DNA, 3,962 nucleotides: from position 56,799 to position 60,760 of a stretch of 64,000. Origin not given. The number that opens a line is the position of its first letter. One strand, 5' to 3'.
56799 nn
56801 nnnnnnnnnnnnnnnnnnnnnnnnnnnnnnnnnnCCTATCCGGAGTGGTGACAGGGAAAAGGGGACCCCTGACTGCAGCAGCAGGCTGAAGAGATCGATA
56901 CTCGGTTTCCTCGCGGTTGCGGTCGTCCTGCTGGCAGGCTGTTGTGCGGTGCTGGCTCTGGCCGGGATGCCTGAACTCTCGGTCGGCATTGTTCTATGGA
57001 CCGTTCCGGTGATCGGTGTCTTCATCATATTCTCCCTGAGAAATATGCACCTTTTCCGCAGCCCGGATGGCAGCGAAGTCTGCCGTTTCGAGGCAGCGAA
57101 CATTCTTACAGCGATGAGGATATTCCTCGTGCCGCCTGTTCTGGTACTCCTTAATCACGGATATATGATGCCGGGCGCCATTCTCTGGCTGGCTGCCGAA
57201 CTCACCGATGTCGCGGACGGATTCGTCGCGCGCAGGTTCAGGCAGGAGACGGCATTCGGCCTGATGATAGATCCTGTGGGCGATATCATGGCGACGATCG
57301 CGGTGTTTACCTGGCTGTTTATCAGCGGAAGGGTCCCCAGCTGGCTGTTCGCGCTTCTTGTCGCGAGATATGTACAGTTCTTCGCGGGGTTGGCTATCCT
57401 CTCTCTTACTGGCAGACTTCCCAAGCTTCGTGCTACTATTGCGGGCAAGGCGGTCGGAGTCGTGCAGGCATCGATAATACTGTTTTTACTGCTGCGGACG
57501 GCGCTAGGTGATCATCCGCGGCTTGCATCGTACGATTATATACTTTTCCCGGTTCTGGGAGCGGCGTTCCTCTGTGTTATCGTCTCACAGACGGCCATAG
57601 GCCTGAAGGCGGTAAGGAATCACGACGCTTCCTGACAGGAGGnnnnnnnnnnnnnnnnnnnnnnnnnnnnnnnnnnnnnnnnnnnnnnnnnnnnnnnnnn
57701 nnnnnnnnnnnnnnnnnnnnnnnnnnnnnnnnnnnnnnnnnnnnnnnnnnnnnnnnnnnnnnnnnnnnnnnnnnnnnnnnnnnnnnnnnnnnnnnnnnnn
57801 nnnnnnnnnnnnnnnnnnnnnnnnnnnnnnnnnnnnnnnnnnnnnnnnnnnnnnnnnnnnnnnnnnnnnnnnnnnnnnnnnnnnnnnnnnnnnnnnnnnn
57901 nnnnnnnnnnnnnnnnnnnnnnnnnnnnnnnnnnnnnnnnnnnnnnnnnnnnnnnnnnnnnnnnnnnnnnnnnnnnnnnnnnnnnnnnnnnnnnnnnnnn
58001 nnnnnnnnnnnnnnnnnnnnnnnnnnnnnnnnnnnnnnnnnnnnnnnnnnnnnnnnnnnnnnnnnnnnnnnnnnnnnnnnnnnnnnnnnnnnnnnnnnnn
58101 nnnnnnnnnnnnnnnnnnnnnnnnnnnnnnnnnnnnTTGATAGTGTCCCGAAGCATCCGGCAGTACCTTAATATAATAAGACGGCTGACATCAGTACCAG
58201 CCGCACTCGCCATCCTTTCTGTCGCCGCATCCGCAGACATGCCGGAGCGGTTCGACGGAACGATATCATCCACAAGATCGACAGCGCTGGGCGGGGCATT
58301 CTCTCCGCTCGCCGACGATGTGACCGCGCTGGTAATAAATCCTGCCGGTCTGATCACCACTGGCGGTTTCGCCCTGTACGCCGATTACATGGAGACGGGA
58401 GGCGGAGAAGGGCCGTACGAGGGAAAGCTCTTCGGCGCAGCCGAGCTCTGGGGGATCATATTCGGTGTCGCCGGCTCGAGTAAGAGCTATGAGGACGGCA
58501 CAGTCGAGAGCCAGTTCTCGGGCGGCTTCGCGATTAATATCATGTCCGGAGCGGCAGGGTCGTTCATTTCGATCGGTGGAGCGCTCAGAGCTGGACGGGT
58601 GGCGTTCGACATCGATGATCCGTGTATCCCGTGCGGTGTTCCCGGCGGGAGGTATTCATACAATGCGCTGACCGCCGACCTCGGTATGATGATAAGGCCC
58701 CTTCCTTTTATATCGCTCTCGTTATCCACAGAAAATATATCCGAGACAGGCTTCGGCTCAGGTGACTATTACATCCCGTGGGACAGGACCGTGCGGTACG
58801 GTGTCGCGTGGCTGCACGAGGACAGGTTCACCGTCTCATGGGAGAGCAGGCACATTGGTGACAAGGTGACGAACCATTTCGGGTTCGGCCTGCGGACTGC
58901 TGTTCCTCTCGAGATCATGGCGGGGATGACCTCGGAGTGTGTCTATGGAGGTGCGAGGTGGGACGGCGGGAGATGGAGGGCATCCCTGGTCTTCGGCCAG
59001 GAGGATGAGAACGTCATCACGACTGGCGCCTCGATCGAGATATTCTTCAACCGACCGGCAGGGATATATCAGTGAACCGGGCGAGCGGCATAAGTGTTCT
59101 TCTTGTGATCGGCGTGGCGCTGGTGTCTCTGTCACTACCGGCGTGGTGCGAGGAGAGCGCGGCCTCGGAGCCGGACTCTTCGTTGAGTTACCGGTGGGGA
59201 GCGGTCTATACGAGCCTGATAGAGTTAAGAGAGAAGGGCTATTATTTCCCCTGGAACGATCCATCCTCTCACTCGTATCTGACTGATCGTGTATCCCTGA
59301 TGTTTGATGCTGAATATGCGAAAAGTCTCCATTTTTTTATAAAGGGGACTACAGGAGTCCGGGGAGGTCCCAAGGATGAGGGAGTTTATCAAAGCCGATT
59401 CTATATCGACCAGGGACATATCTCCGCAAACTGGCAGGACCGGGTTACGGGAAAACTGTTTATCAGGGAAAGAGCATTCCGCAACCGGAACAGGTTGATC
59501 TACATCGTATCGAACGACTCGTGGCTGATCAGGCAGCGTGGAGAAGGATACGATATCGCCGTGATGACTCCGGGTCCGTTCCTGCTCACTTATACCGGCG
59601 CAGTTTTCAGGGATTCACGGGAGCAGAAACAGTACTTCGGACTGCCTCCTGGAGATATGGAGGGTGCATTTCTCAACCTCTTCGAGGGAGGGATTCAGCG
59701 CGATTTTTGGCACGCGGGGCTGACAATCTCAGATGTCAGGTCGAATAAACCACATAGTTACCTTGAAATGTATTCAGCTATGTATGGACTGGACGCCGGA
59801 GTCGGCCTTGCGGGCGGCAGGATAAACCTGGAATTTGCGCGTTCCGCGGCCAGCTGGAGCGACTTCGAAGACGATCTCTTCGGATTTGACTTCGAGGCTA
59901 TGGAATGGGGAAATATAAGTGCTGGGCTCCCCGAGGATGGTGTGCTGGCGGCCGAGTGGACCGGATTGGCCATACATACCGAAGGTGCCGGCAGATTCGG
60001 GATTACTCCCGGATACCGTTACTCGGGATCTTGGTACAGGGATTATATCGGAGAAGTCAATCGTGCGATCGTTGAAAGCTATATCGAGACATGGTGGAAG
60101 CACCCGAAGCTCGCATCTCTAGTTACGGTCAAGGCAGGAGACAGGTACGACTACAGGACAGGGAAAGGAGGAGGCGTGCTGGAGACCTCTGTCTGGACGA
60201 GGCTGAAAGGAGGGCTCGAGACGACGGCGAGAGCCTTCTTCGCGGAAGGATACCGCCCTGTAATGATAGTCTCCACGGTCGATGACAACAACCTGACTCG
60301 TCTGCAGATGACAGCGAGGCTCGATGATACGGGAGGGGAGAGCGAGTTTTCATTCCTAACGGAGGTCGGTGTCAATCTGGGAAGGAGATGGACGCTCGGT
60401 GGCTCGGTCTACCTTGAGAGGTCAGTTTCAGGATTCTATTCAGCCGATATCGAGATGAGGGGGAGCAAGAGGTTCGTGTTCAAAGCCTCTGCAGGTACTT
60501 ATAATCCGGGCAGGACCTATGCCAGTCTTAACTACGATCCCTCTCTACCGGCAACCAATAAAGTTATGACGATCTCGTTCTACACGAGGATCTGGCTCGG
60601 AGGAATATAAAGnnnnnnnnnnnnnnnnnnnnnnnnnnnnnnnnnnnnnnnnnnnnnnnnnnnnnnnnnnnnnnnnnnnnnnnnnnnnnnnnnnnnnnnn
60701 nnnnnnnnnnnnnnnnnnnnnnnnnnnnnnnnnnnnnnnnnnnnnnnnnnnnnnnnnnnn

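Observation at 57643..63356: Tightly coupled envelope operon carrying three CBM48 (glycogen-binding) modules, one fused to an outer-membrane barrel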

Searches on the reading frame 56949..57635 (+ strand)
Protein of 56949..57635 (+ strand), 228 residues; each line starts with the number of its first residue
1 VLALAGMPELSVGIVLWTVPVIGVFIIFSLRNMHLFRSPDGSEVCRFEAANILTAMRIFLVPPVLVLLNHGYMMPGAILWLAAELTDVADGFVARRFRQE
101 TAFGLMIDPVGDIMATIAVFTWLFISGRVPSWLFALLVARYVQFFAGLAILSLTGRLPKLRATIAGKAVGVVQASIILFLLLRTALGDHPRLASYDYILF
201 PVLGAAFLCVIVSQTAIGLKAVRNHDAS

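Call 3: search_protein_families(library=pfam, proteins=[window:56949-57635:+], max_evalue=0.1)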
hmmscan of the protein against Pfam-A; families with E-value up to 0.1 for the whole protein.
window:56949-57635:+ (228 aa): 2 families
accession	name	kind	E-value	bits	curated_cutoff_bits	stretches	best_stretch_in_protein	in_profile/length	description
PF01066.26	CDP-OH_P_transf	-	1.8e-22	80.8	22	1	49-195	3-138/152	CDP-alcohol phosphatidyltransferase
PF09620.15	Cas_csx3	-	0.018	15.3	21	1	123-143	27-47/78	CRISPR-associated protein (Cas_csx3)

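Call 4: search_protein_families(library=ncbifam, proteins=[window:56949-57635:+], max_evalue=0.1)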
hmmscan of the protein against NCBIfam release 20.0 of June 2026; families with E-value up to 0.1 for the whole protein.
window:56949-57635:+ (228 aa): 8 families
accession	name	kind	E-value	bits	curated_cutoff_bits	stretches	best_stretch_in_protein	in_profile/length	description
TIGR00560.1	pgsA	equivalog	1.1e-16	61.8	109.1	1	49-190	3-146/183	CDP-diacylglycerol--glycerol-3-phosphate 3-phosphatidyltransferase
NF053678.1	ClpnSynClsA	equivalog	5.4e-12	46.2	240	1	50-184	6-140/180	cardiolipin synthase ClsA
NF008090.0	PRK10832.1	equivalog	2.3e-09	37.6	304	1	47-142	3-99/182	CDP-diacylglycerol--glycerol-3-phosphate 3-phosphatidyltransferase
NF040950.1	archin_ph_syn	equivalog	9.2e-07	28.9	180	1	50-138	26-116/191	archaetidylinositol phosphate synthase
NF045883.1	PIPSynth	equivalog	3.2e-05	23.7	170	1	63-124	39-100/197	phosphatidylinositol phosphate synthase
NF038087.1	arch_ser_synth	exception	0.00045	19.9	240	1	67-115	24-74/216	archaetidylserine synthase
TIGR04217.1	archae_ser_T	exception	0.0012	18.7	200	1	65-125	26-87/221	archaetidylserine synthase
TIGR00473.1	pssA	equivalog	0.0057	16.8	107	1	73-115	20-62/153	CDP-diacylglycerol--serine O-phosphatidyltransferase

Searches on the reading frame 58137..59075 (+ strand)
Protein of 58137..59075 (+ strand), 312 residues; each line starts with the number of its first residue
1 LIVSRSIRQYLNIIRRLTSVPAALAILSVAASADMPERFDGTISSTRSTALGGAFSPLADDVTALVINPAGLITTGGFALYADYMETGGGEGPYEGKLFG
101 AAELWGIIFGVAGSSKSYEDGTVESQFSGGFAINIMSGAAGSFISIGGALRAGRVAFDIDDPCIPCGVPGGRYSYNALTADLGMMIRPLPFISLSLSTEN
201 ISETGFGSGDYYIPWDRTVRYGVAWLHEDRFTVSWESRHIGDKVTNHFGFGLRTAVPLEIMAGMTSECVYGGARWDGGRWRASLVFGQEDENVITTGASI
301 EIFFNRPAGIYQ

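Call 3: search_protein_families(library=pfam, proteins=[window:58137-59075:+], max_evalue=0.1)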
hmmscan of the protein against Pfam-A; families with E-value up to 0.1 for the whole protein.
window:58137-59075:+ (312 aa): 0 families

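Call 4: search_protein_families(library=ncbifam, proteins=[window:58137-59075:+], max_evalue=0.1)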
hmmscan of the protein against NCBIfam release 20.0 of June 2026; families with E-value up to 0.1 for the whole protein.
window:58137-59075:+ (312 aa): 2 families
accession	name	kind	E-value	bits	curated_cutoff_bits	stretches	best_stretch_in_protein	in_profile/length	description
NF033711.1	T9SS_PorQ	equivalog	0.0028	16.8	220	0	43-74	32-64/335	type IX secretion system protein PorQ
NF033709.1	PorV_fam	subfamily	0.012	15.2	90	1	45-76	12-44/326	PorV/PorQ family protein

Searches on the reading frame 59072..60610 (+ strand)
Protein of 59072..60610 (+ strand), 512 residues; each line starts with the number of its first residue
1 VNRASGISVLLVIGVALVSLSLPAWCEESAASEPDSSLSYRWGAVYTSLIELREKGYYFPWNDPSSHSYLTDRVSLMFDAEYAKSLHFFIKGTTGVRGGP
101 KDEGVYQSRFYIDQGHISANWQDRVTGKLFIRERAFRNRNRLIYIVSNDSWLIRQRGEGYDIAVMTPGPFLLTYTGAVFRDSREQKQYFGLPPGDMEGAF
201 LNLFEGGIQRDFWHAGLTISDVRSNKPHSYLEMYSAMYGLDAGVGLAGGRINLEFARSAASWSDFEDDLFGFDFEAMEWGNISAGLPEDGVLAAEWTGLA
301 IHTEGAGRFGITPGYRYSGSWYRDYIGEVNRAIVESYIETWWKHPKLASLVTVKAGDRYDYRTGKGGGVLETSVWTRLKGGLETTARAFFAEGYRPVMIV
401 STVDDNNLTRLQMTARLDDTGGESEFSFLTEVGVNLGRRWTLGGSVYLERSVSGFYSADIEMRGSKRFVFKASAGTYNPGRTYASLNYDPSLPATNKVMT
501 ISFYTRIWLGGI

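Call 3: search_protein_families(library=pfam, proteins=[window:59072-60610:+], max_evalue=0.1)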
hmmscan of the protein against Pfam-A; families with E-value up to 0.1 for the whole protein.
window:59072-60610:+ (512 aa): 0 families

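Call 4: search_protein_families(library=ncbifam, proteins=[window:59072-60610:+], max_evalue=0.1)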
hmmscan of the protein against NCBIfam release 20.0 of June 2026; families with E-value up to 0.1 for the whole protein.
window:59072-60610:+ (512 aa): 0 families

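Call 14: find_homologous_proteins(query=window:59072-60610:+)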
Query window:59072-60610:+ (512 aa): 24 proteins with E <= 0.001 among 8000 candidates.
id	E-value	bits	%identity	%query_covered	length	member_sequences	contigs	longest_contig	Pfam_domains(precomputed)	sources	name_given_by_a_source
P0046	6.5e-233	792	71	100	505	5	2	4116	-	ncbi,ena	-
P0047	2.3e-229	780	69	98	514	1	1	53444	-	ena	-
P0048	6.8e-229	779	71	96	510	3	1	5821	-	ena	-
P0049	2.7e-228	777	70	100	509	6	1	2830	-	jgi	-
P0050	1.1e-227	775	67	100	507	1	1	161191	-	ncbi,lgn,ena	-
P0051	2.9e-227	774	69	97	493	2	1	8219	-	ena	-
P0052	7.2e-226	769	68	100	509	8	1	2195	-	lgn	-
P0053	3.7e-224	763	68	100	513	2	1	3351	-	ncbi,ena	-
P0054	6.4e-224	763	67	100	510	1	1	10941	-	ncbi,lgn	-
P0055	6.7e-223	759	70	96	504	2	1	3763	-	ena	-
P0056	1.1e-221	755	68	97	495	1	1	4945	-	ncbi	-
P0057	5.5e-221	753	66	100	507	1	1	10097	-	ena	-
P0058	4.7e-218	743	67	99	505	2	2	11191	-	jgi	jgi:hypothetical protein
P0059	2.1e-214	731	66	98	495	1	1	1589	-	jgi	jgi:hypothetical protein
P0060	3.7e-211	720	66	100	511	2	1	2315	-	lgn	-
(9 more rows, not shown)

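Call 39: predict_structure(alignment_id=A3)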
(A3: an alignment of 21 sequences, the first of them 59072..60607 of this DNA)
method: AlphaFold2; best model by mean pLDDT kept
length: 512 residues; sequences in the alignment: 21
mean_pLDDT: 73.2   pTM: 0.67
mean pLDDT of the five models: 73.2, 72.2, 67.8, 53.2, 40.0
residues with pLDDT >= 90: 86; 70-90: 243; 50-70: 122; < 50: 61
segments of 3 or more residues with pLDDT < 50: 1-6, 19-37, 54-68, 97-106, 478-481
pLDDT, mean of each block of 10 residues (from residue 1): 44 54 28 42 66 45 42 74 81 63 51 87 86 76 83 82 80 89 74 78 91 91 75 83 87 93 81 83 87 88 81 92 87 90 88 88 77 85 83 74 74 73 62 69 67 62 70 60 53 53 65 43
secondary structure, 60 per line:
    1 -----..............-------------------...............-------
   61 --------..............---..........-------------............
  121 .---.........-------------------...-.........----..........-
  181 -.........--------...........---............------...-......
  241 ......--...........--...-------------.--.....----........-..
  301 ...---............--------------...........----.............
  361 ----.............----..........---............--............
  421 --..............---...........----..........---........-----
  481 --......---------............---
elements in order: H6-19 E39-53 E69-82 E86-95 E109-121 E125-133 E157-165 E170-179 H182-190 E199-209 E213-224 E235-246 E249-259 H282-285 E290-297 E299-303 E307-318 E333-343 E348-360 E365-377 E382-391 E395-406 E409-420 E423-436 E440-450 E455-464 E468-475 H483-488 E498-509

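Call 83: search_protein_families(library=ncbifam, alignment_id=A10, max_evalue=1)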
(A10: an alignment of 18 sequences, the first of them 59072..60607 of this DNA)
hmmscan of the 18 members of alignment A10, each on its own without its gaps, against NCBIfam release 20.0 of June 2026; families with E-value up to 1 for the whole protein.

A. member 1, window:59072-60607:+ (512 aa): 0 families

B. families by the number of members that match (of 18 scanned): 4 families
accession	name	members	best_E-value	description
NF041742.1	WGxxGxxG_fam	1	0.062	WGxxGxxG family protein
NF045484.1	TransRegExoR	1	0.09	exopolysaccharide production regulator ExoR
NF033908.1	AcfA_fam_omp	1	0.15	AcfA family outer membrane beta-barrel protein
NF009888.0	PRK13348.1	1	0.19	HTH-type transcriptional regulator ArgP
